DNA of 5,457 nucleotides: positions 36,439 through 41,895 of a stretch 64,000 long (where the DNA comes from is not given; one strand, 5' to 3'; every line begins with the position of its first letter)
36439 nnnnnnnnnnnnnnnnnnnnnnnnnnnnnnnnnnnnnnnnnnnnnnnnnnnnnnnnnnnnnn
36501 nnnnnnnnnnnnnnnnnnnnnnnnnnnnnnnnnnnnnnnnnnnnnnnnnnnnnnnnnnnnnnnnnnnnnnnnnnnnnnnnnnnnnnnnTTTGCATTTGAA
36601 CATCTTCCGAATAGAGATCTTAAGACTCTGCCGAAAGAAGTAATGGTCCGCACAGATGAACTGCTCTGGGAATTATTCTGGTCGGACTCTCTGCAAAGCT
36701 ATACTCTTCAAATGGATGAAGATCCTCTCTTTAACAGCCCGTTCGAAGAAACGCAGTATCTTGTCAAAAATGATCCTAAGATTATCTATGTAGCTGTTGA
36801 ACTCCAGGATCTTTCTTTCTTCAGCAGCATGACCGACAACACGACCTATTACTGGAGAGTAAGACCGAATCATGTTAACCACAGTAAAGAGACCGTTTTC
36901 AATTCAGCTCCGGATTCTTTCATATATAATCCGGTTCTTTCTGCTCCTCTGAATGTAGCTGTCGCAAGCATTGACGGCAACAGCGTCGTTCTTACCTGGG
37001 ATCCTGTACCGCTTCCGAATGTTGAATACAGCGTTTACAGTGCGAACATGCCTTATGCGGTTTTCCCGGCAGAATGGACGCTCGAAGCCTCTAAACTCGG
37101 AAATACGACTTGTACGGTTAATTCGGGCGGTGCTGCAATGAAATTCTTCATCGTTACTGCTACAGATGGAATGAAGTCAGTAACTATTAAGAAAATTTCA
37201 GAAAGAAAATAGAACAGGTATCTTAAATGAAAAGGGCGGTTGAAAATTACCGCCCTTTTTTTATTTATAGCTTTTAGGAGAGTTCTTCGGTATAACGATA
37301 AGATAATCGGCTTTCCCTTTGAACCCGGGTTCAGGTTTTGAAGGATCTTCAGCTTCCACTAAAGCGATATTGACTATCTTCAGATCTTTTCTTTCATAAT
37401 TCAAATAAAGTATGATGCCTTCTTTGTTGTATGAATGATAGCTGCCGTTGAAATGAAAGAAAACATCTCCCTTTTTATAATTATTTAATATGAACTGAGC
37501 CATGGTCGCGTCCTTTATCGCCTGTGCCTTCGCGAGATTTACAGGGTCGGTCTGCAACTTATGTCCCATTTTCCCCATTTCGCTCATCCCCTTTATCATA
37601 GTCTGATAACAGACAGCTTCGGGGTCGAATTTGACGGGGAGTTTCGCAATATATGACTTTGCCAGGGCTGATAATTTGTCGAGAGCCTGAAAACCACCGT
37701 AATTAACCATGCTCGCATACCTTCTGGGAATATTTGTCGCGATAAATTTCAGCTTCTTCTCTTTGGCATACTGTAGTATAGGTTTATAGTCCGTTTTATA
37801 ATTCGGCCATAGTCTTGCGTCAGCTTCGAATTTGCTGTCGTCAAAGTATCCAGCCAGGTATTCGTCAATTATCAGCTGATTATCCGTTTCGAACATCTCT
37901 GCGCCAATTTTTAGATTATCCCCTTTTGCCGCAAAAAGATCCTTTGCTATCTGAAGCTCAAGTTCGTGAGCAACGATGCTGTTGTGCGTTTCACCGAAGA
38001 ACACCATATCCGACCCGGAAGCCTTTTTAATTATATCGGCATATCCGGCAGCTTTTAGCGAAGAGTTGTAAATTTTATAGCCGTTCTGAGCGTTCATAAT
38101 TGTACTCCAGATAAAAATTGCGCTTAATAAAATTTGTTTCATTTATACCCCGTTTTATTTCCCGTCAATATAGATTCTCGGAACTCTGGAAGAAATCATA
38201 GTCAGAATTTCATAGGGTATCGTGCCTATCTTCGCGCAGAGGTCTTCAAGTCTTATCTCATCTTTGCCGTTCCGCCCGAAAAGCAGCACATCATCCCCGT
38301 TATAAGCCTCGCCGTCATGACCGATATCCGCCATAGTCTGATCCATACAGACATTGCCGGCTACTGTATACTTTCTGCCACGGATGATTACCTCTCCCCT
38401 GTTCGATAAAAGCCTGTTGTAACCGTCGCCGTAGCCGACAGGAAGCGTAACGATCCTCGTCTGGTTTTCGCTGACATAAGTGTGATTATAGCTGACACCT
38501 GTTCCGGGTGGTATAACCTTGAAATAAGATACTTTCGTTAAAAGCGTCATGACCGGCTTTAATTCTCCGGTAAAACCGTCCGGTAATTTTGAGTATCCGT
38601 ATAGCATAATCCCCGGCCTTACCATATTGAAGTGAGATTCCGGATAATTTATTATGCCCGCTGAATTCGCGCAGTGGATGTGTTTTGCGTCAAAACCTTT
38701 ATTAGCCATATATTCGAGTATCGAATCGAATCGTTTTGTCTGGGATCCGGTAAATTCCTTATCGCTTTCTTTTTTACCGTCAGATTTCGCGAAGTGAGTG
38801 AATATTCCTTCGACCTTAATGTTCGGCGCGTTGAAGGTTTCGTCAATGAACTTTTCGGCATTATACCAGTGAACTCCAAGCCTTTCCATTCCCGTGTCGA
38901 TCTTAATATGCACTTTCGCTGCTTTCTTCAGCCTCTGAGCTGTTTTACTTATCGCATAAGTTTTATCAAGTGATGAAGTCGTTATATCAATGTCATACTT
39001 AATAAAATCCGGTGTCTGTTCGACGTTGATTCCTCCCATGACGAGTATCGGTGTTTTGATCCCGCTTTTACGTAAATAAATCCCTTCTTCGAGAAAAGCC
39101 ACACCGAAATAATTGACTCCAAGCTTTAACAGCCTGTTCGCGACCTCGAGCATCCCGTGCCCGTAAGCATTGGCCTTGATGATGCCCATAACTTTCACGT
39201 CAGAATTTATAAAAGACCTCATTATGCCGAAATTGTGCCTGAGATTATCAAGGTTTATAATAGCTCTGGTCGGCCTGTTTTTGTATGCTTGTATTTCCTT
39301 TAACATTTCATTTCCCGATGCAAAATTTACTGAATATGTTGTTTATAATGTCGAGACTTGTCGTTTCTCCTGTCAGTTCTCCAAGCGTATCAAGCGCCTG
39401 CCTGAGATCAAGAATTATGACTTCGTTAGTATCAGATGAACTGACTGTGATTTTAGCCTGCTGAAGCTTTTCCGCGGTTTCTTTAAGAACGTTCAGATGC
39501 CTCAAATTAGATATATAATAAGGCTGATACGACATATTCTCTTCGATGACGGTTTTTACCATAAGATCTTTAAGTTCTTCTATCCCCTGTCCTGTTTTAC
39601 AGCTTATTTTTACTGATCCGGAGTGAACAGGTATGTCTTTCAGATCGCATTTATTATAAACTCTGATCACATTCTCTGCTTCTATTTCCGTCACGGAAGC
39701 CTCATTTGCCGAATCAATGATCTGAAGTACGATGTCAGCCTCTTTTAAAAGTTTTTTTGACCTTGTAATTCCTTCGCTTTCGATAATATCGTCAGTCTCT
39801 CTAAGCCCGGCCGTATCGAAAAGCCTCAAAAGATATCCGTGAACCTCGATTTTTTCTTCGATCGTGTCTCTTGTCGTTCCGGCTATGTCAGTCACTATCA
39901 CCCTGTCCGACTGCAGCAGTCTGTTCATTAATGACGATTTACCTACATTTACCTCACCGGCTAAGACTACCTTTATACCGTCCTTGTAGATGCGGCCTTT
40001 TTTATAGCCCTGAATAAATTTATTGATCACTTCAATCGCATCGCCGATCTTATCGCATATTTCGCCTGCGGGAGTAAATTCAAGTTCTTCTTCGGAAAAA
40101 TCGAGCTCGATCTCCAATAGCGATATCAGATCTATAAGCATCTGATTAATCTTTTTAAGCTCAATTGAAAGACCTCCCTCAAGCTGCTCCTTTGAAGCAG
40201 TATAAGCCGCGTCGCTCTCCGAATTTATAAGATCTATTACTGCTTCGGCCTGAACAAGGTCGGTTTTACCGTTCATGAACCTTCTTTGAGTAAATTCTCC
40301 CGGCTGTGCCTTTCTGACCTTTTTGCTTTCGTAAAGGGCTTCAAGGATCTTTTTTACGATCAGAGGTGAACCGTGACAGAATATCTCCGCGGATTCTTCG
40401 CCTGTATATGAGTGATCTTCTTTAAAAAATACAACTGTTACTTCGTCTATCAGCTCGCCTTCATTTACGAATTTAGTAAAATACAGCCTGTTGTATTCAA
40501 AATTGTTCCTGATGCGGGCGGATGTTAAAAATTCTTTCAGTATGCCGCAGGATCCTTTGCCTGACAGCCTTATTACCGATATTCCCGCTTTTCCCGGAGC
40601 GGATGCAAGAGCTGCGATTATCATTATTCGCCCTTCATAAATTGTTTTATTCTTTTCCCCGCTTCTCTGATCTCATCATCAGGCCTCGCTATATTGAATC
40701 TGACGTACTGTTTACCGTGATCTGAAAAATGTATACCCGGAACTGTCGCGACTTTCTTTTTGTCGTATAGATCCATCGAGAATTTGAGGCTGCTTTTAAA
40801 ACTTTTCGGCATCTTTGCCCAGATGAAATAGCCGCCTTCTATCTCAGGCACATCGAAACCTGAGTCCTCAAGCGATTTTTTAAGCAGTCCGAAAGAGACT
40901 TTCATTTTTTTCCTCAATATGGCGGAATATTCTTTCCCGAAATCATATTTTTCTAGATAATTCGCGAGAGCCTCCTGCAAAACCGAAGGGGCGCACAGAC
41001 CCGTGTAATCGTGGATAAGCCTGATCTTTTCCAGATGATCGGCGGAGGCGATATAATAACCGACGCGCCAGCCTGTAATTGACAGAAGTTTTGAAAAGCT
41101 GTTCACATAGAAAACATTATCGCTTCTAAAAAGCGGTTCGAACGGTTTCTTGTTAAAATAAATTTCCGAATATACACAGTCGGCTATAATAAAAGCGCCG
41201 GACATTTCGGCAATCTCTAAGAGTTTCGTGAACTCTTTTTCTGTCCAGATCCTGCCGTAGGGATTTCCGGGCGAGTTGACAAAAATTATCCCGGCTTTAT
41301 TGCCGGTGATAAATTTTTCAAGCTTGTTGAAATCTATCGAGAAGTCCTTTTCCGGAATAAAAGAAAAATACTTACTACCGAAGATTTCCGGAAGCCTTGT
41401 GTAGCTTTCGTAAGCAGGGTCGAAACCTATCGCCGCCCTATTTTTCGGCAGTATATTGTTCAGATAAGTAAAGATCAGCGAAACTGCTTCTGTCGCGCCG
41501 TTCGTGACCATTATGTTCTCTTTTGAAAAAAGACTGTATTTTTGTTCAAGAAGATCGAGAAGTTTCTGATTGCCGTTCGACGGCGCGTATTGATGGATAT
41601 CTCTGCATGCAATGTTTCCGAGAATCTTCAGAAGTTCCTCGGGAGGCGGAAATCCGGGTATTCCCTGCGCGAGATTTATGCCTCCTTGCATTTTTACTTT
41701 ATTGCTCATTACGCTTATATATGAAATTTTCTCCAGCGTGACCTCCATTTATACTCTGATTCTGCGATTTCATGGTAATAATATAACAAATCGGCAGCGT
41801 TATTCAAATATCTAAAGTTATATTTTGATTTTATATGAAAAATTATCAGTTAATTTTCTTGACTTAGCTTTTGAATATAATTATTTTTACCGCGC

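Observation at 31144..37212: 2022-aa secreted protein organised as GLUG repeats plus three seven-bladed FG-GAP propeller blocks separated by FN3 domains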

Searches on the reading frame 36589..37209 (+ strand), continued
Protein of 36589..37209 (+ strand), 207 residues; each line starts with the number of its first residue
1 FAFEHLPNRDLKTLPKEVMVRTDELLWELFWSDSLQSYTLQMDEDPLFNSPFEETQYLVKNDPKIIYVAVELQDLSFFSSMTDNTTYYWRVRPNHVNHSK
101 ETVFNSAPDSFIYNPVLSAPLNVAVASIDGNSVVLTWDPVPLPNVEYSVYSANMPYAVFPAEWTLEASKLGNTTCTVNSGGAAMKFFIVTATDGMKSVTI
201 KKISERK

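Call 52: fold_search(model_id=the predicted structure, library=pdb)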
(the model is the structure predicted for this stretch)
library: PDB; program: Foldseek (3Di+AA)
matches with E <= 10: 1887; with E <= 0.001: 197
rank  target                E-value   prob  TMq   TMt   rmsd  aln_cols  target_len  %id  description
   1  6xay_B                9.5e-07  1.00  0.33  0.26   9.8       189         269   16  Structure of a fragment of human fibronectin containing the 10th, 11th and 12th type III domains (released 2021-06-09)
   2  3s98                  1.1e-06  1.00  0.33  0.26  16.3       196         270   16  human IFNAR1 (released 2011-08-31)
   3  9a3v_B                1.6e-06  1.00  0.33  0.37  10.2       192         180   13  Predicted model of tissue transglutaminase 2 (TG2) in complex with plasma fibronectin type III modules 14 and 15 (FNII (released 2024-02-02)
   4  4bqc_A                1.8e-06  1.00  0.41  0.42   6.9       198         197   13  Crystal structure of the FN5 and FN6 domains of NEO1 bound to SOS (released 2013-06-12)
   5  6xay_A                1.9e-06  1.00  0.31  0.26   9.7       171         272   16  Structure of a fragment of human fibronectin containing the 10th, 11th and 12th type III domains (released 2021-06-09)
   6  7v3p_A                2.4e-06  1.00  0.31  0.11  12.0       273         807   12  Cryo-EM structure of the IGF1R/insulin complex (released 2022-08-17)
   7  4bq9_B                3.2e-06  1.00  0.39  0.42   7.4       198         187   12  Crystal structure of the FN5 and FN6 domains of NEO1, form 1 (released 2013-06-12)
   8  3lpw_A                3.4e-06  1.00  0.35  0.36   9.4       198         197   17  Crystal structure of the FnIII-tandem A77-A78 from the A-band of titin (released 2010-09-08)
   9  4bq8_A                3.6e-06  1.00  0.40  0.41   7.3       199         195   14  Crystal structure of the RGMB-NEO1 complex form 3 (released 2013-06-12)
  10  3r8q                  3.6e-06  1.00  0.29  0.24  10.4       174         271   13  Structure of Fibronectin domain 12-14 (released 2012-04-11)
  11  6xay_C                4.0e-06  1.00  0.31  0.26   9.8       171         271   16  Structure of a fragment of human fibronectin containing the 10th, 11th and 12th type III domains (released 2021-06-09)
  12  3se3_A                4.0e-06  1.00  0.30  0.23  17.0       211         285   15  human IFNa2-IFNAR ternary complex (released 2011-08-31)
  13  1fnh                  5.5e-06  1.00  0.36  0.28  10.2       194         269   13  CRYSTAL STRUCTURE OF HEPARIN AND INTEGRIN BINDING SEGMENT OF HUMAN FIBRONECTIN (released 1999-03-16)
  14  2gee                  5.5e-06  1.00  0.32  0.34  11.3       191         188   14  Crystal Structure of Human Type III Fibronectin Extradomain B and Domain 8 (released 2006-10-17)
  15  4pbx                  5.8e-06  1.00  0.43  0.20   6.3       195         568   14  Crystal structure of the six N-terminal domains of human receptor protein tyrosine phosphatase sigma (released 2014-11-12)
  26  7u23_F                7.7e-06  1.00  0.35  0.15  10.6       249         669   13  Single-chain LCDV-1 viral insulin-like peptide bound to IGF-1R ectodomain, leucine-zippered form (released 2022-11-16)
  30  7yq5_E                9.1e-06  1.00  0.32  0.12  11.0       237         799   15  human insulin receptor bound with A62 DNA aptamer and insulin (released 2022-11-09)
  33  7mrq                  1.1e-05  1.00  0.42  0.31   8.3       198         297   14  Chicken CNTN4 FN1-FN3 domains with T751A, V752A, Y781A, E786A mutations (released 2022-01-05)
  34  7mrs_A                1.1e-05  1.00  0.34  0.27   8.7       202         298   10  Zebrafish CNTN4 APPb complex (released 2022-01-05)
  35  7mro                  1.1e-05  1.00  0.38  0.29   7.7       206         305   13  Zebrafish CNTN4 FN1-FN3 domains (released 2022-01-05)
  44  3lpw_B                1.5e-05  1.00  0.36  0.37   9.0       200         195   17  Crystal structure of the FnIII-tandem A77-A78 from the A-band of titin (released 2010-09-08)
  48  3l5j_B                2.0e-05  1.00  0.36  0.28   8.6       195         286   17  Crystal structure of FnIII domains of human GP130 (Domains 4-6) (released 2010-05-12)
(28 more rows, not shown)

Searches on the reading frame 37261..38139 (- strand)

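Call 46: search_protein_families(library=pfam, proteins=[window:37261-38139:-], max_evalue=0.00001)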
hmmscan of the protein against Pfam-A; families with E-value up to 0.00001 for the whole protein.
window:37261-38139:- (292 aa): 1 family
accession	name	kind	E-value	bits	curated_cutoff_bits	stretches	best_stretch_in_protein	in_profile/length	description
PF04187.18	Cofac_haem_bdg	-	1.4e-54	185.7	27.7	1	37-246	2-213/213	Haem-binding uptake, Tiki superfamily, ChaN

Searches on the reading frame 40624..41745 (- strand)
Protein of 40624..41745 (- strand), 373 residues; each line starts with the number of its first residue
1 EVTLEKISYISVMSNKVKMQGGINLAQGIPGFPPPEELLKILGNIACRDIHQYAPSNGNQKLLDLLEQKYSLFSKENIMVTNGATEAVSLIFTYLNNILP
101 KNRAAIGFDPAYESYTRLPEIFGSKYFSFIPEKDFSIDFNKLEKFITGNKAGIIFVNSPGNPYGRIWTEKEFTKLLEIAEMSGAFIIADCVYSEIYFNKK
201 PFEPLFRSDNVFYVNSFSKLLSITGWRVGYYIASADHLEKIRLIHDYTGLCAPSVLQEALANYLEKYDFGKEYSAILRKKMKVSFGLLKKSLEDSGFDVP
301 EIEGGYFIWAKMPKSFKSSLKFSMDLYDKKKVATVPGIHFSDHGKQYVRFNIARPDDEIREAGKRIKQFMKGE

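Call 46: search_protein_families(library=pfam, proteins=[window:40624-41745:-], max_evalue=0.00001)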
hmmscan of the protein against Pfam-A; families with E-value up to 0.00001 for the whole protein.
window:40624-41745:- (373 aa): 1 family
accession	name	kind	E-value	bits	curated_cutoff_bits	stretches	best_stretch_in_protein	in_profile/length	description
PF00155.27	Aminotran_1_2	-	4.3e-47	161.5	19.7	1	22-366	3-361/361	Aminotransferase class I and II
